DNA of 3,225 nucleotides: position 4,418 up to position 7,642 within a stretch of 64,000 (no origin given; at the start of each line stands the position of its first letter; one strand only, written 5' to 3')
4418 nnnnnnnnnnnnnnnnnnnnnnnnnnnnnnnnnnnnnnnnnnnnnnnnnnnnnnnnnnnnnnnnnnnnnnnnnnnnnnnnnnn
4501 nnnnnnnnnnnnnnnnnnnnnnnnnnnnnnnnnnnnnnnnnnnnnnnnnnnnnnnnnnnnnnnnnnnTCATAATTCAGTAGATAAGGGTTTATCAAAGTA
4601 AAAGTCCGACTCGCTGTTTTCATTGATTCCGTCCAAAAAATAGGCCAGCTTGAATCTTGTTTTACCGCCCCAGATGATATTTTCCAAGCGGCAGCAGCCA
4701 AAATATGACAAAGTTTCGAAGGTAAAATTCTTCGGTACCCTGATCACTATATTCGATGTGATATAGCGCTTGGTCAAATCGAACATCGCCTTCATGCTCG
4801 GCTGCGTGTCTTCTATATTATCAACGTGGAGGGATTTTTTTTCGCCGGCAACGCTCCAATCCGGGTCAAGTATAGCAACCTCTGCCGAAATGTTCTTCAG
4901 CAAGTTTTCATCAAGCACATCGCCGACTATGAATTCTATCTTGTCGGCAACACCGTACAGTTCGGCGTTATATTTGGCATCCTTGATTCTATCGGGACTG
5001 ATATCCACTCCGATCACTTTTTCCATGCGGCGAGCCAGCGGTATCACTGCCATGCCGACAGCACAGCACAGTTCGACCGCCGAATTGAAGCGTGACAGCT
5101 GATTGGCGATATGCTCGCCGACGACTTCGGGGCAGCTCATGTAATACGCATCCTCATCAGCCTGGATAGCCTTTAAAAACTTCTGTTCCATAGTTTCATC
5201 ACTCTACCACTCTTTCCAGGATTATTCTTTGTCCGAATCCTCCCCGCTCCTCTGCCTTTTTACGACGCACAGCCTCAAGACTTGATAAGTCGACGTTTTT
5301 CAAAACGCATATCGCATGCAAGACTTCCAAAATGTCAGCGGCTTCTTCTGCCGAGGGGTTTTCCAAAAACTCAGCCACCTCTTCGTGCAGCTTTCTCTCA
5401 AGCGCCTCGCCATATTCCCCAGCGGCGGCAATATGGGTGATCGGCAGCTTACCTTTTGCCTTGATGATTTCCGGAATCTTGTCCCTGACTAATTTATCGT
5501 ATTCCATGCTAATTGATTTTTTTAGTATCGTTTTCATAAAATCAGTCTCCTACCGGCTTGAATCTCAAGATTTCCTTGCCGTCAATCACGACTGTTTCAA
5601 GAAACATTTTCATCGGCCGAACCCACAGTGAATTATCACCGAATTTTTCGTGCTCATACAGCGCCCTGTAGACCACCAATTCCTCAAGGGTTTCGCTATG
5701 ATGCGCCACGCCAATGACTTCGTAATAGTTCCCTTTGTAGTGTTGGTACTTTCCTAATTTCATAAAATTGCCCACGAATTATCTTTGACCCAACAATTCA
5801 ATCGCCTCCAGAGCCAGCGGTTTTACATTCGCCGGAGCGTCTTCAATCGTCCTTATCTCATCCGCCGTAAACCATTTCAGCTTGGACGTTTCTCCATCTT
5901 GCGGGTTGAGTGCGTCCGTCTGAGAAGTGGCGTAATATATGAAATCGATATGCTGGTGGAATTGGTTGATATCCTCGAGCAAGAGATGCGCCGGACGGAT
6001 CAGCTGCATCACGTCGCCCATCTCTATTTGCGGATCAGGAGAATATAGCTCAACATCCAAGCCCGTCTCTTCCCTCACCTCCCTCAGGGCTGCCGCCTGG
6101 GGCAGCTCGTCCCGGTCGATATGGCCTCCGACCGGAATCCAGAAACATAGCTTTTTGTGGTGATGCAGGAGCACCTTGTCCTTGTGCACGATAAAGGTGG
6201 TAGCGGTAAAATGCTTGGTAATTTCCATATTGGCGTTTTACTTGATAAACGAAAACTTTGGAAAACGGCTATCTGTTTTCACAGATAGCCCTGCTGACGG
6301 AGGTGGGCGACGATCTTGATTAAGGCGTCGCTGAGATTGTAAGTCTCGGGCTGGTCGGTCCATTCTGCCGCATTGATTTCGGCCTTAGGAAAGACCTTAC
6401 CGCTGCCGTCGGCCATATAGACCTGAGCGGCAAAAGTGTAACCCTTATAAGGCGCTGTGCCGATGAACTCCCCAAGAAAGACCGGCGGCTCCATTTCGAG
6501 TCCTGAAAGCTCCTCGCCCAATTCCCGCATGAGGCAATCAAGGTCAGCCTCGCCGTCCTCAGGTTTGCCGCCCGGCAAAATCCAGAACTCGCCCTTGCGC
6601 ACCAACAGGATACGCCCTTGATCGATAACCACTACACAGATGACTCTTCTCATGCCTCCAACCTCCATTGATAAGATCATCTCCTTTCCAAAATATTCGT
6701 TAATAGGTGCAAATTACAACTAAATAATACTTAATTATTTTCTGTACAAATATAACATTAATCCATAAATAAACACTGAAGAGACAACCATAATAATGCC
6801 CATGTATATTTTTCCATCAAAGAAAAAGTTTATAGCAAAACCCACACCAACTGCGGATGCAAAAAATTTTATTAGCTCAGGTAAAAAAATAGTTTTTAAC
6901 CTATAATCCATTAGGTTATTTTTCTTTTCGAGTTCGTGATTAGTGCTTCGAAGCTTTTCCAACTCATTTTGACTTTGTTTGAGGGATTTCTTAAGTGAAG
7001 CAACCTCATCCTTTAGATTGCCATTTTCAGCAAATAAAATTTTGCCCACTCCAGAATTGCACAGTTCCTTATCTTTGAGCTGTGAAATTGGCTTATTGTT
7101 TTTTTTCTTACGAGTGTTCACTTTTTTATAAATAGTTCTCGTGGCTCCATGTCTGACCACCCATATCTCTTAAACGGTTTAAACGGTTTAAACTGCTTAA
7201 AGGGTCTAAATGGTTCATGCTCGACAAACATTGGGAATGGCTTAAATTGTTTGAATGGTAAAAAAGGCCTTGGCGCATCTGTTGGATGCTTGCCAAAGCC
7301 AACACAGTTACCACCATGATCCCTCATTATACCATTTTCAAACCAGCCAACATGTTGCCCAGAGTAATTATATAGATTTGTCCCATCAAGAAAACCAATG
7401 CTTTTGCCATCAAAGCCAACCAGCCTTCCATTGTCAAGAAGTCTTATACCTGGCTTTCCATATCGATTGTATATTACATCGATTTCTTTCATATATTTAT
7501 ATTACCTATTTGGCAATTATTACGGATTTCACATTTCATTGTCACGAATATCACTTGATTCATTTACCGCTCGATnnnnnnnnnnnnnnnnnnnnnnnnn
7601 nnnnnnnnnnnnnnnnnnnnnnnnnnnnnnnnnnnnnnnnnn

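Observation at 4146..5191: TGS1-like cap guanine-N2 methyltransferase homolog translationally coupled (ATGA) to a Nudix hydrolase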

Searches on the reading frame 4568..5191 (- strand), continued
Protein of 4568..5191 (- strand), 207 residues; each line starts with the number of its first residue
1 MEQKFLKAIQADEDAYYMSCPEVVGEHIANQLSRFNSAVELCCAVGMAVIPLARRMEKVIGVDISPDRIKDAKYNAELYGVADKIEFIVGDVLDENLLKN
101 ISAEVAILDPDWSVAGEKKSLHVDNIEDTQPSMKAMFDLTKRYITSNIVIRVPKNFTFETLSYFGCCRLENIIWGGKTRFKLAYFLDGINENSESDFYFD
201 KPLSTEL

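Call 67: find_encoding_contigs(protein=P0035, flank=5000, max_places=1)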
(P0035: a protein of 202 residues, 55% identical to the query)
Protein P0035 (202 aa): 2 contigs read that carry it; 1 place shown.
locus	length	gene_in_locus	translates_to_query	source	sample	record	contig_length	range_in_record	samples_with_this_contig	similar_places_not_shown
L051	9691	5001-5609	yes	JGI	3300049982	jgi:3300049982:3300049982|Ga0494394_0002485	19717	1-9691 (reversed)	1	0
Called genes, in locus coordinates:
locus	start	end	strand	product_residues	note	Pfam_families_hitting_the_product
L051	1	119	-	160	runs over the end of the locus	-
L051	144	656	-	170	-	PF01569:PAP2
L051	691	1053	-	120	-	-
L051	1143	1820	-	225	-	-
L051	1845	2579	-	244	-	PF01988:VIT1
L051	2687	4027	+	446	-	PF01565:FAD_binding_4, PF08031:BBE (weak)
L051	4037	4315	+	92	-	PF10041:DUF2277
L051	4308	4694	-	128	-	PF19581:Glyoxalase_7 (weak), PF00903:Glyoxalase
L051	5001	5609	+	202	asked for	PF02475:TRM5-TYW2_MTfase (weak), PF01170:UPF0020 (weak), PF13847:Methyltransf_31 (weak), PF09445:Methyltransf_15, PF13649:Methyltransf_25 (weak)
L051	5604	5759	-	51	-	-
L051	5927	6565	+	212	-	-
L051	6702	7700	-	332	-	PF00512:HisKA, PF02518:HATPase_c, PF14501:HATPase_c_5 (weak)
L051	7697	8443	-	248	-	PF00072:Response_reg, PF00486:Trans_reg_C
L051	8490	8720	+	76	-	-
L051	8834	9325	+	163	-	PF01569:PAP2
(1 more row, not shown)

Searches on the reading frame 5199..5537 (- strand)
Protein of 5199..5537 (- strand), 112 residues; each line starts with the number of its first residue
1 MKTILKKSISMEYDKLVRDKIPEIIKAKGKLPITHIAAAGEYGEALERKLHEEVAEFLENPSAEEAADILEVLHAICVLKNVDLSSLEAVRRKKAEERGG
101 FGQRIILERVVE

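Call 3: search_protein_families(library=pfam, proteins=[window:5199-5537:-], max_evalue=0.01)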
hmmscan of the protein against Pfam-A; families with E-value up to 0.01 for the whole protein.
window:5199-5537:- (112 aa): 1 family
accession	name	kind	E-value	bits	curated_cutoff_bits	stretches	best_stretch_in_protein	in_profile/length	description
PF08112.16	ATP-synt_E_2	-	0.0066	17.1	25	0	5-30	27-52/56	ATP synthase epsilon subunit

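Call 4: search_protein_families(library=ncbifam, proteins=[window:5199-5537:-], max_evalue=0.01)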
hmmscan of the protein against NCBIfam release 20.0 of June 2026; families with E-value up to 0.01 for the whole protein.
window:5199-5537:- (112 aa): 0 families

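Call 52: search_protein_families(library=padloc, proteins=[window:5199-5537:-], max_evalue=0.001)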
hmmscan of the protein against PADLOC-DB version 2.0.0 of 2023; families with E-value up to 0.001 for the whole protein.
window:5199-5537:- (112 aa): 0 families

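Call 53: search_protein_families(library=phrogs, proteins=[window:5199-5537:-], max_evalue=0.001)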
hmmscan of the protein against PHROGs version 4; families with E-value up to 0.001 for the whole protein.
window:5199-5537:- (112 aa): 0 families

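Call 62: search_solved_structures(query=window:5199-5537:-, max_evalue=1)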
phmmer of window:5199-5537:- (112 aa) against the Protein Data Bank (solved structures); distinct sequences matched with E-value up to 1: 2.
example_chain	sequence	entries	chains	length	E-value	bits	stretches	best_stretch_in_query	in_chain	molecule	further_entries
3kl4_A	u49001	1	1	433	0.29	15.1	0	26-84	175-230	Signal recognition 54 kDa protein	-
1qzw_A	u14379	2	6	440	0.3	15.1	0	26-84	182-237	Signal recognition 54 kDa protein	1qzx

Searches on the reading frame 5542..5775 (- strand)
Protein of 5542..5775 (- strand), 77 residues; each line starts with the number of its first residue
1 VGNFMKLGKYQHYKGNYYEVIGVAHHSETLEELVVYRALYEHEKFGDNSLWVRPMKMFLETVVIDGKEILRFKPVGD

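Call 3: search_protein_families(library=pfam, proteins=[window:5542-5775:-], max_evalue=0.01)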
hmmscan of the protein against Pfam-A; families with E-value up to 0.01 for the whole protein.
window:5542-5775:- (77 aa): 1 family
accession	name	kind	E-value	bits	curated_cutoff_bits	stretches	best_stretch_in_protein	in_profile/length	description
PF07866.17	DUF1653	-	4.5e-28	97.8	23.5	1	8-73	1-61/62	Protein of unknown function (DUF1653)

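Call 4: search_protein_families(library=ncbifam, proteins=[window:5542-5775:-], max_evalue=0.01)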
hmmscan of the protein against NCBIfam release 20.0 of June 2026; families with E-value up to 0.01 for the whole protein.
window:5542-5775:- (77 aa): 0 families

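Call 52: search_protein_families(library=padloc, proteins=[window:5542-5775:-], max_evalue=0.001)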
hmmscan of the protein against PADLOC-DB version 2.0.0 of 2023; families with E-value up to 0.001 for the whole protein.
window:5542-5775:- (77 aa): 0 families

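Call 53: search_protein_families(library=phrogs, proteins=[window:5542-5775:-], max_evalue=0.001)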
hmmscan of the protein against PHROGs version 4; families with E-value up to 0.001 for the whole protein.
window:5542-5775:- (77 aa): 1 family
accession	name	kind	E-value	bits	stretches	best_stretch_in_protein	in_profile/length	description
phrog_4767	-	unknown function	1.4e-05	25.1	1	9-69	14-72/505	-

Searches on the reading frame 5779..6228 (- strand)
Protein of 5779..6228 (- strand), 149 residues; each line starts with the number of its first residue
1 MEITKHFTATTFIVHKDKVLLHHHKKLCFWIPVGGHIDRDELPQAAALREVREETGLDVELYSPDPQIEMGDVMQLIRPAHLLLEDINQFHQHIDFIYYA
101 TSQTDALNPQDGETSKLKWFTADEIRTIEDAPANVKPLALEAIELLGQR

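Call 3: search_protein_families(library=pfam, proteins=[window:5779-6228:-], max_evalue=0.01)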
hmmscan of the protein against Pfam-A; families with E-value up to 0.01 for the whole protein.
window:5779-6228:- (149 aa): 1 family
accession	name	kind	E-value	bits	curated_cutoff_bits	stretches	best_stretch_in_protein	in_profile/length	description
PF00293.34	NUDIX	-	1.2e-17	64.6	21.1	1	9-133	6-126/134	NUDIX domain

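Call 4: search_protein_families(library=ncbifam, proteins=[window:5779-6228:-], max_evalue=0.01)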
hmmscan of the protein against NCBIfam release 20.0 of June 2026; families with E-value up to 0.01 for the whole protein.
window:5779-6228:- (149 aa): 11 families
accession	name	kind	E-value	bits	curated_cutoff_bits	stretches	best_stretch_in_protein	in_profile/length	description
NF006961.0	PRK09438.1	equivalog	3.7e-08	33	103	1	18-60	22-64/151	dihydroneopterin triphosphate diphosphatase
NF008044.0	PRK10776.1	equivalog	2.4e-06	27.5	148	1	30-63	33-66/130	8-oxo-dGTP diphosphatase MutT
TIGR02705.1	nudix_YtkD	equivalog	1.2e-05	24.9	154.4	1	15-71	33-90/156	RNA deprotection pyrophosphohydrolase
NF041652.1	Nud_hyd_Dein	equivalog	3.3e-05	24.2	200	1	22-61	38-76/152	Nudix hydrolase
NF003787.0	PRK05379.1-4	equivalog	6.7e-05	22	449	1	8-59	210-264/346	bifunctional nicotinamide-nucleotide adenylyltransferase/Nudix hydroxylase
NF001938.0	PRK00714.1-5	equivalog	0.00031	20.1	116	1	24-58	42-75/172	RNA pyrophosphohydrolase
NF006530.0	PRK08999.1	equivalog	0.00047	19.3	245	1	28-64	33-69/315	Nudix family hydrolase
NF001299.0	PRK00241.1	equivalog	0.0015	18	158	0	14-60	143-191/263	NAD(+) diphosphatase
NF007834.0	PRK10546.1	equivalog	0.0019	18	156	0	13-60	11-62/135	pyrimidine (deoxy)nucleoside triphosphate diphosphatase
NF002995.0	PRK03759.1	equivalog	0.0049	16.5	127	0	33-137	69-163/185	isopentenyl-diphosphate Delta-isomerase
NF003788.0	PRK05379.1-5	equivalog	0.01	15.2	354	1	7-61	214-271/351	bifunctional nicotinamide-nucleotide adenylyltransferase/Nudix hydroxylase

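Call 52: search_protein_families(library=padloc, proteins=[window:5779-6228:-], max_evalue=0.001)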
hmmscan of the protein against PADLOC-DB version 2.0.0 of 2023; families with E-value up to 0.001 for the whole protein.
window:5779-6228:- (149 aa): 1 family
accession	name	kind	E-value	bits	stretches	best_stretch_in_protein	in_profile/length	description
PDLC04899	PDC-S07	-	1.5e-08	32.4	1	13-136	14-123/135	-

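Call 53: search_protein_families(library=phrogs, proteins=[window:5779-6228:-], max_evalue=0.001)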
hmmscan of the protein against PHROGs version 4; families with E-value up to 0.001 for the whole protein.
window:5779-6228:- (149 aa): 6 families
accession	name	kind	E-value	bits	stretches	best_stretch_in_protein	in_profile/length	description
phrog_1198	-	other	1.6e-14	55.2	1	3-140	34-164/253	MutT/NUDIX hydrolase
phrog_15528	-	head and packaging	2e-08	34.1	1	8-138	523-637/794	portal protein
phrog_6216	-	unknown function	5.4e-07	29.7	1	7-125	3-98/545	-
phrog_10313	-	other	4.3e-06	27.6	1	13-126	17-122/159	nudix hydrolase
phrog_1185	-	other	5.9e-06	26.9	1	34-60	185-211/301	nudix hydrolase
phrog_19657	-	other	0.00012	23.1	1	25-125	57-150/176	nudix hydrolase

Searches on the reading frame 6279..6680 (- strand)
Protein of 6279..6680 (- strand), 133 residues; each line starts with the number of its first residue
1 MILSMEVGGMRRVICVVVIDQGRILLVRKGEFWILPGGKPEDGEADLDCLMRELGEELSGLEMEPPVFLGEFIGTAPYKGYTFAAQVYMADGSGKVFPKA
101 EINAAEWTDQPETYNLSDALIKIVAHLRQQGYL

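Call 3: search_protein_families(library=pfam, proteins=[window:6279-6680:-], max_evalue=0.01)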
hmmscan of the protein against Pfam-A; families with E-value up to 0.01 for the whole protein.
window:6279-6680:- (133 aa): 2 families
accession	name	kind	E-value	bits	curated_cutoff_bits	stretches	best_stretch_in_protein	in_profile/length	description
PF00293.34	NUDIX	-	1.4e-12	48.2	21.1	1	11-112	4-117/134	NUDIX domain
PF13869.12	NUDIX_2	-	0.00091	19.1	27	1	6-75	38-113/188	Nucleotide hydrolase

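Call 4: search_protein_families(library=ncbifam, proteins=[window:6279-6680:-], max_evalue=0.01)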
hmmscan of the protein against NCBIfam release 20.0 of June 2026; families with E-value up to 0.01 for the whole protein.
window:6279-6680:- (133 aa): 9 families
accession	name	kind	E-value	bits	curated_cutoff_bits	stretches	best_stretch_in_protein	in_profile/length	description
NF006530.0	PRK08999.1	equivalog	4.1e-07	29.3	245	1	14-60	10-61/315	Nudix family hydrolase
NF041652.1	Nud_hyd_Dein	equivalog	4.7e-05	23.6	200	1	15-96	17-106/152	Nudix hydrolase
NF003788.0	PRK05379.1-5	equivalog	6.7e-05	22.3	354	1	16-72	218-278/351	bifunctional nicotinamide-nucleotide adenylyltransferase/Nudix hydroxylase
NF007834.0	PRK10546.1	equivalog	9.6e-05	22.2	156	1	13-63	6-61/135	pyrimidine (deoxy)nucleoside triphosphate diphosphatase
TIGR02705.1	nudix_YtkD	equivalog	0.00032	20.3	154.4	1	24-90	38-101/156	RNA deprotection pyrophosphohydrolase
TIGR00586.1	mutt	equivalog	0.00052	20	97.9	1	23-59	18-60/129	8-oxo-dGTP diphosphatase MutT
NF008044.0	PRK10776.1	equivalog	0.001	19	148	1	26-64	26-63/130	8-oxo-dGTP diphosphatase MutT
NF001937.0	PRK00714.1-4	equivalog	0.0073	15.9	139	0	9-64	6-63/161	RNA pyrophosphohydrolase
NF003787.0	PRK05379.1-4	equivalog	0.0073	15.3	449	1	15-71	212-272/346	bifunctional nicotinamide-nucleotide adenylyltransferase/Nudix hydroxylase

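Call 52: search_protein_families(library=padloc, proteins=[window:6279-6680:-], max_evalue=0.001)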
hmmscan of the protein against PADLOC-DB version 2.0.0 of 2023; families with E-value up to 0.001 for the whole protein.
window:6279-6680:- (133 aa): 1 family
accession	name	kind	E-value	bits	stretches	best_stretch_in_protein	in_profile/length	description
PDLC04899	PDC-S07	-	2.9e-11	41.2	1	10-129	6-130/135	-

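Call 53: search_protein_families(library=phrogs, proteins=[window:6279-6680:-], max_evalue=0.001)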
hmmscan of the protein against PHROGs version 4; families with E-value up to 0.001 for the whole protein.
window:6279-6680:- (133 aa): 4 families
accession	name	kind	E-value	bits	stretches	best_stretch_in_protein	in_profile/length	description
phrog_1198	-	other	1.2e-12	49.1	1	8-116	35-153/253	MutT/NUDIX hydrolase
phrog_19657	-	other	1.2e-05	26.4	1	32-59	60-87/176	nudix hydrolase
phrog_1185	-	other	0.00013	22.5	1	14-92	162-237/301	nudix hydrolase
phrog_15528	-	head and packaging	0.00026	20.5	1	11-113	522-623/794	portal protein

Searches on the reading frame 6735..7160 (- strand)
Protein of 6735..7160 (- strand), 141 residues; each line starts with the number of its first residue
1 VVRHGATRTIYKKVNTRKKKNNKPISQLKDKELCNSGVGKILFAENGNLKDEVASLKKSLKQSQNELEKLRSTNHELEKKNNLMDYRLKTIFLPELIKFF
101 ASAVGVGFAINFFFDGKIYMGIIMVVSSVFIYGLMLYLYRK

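Call 47: search_protein_families(library=pfam, proteins=[window:6735-7160:-], max_evalue=0.001)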
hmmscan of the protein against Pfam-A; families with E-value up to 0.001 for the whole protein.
window:6735-7160:- (141 aa): 1 family
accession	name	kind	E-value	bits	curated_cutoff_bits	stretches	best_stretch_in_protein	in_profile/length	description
PF03148.19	Tektin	-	5.1e-05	22.6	34.3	1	31-80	311-360/383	Tektin family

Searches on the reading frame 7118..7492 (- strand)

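Call 47: search_protein_families(library=pfam, proteins=[window:7118-7492:-], max_evalue=0.001)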
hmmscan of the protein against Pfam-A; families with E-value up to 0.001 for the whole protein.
window:7118-7492:- (124 aa): 1 family
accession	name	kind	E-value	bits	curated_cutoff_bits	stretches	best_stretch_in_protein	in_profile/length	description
PF21784.3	Bflower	-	1e-24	87.6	25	1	6-120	2-115/116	4-fold beta flower protein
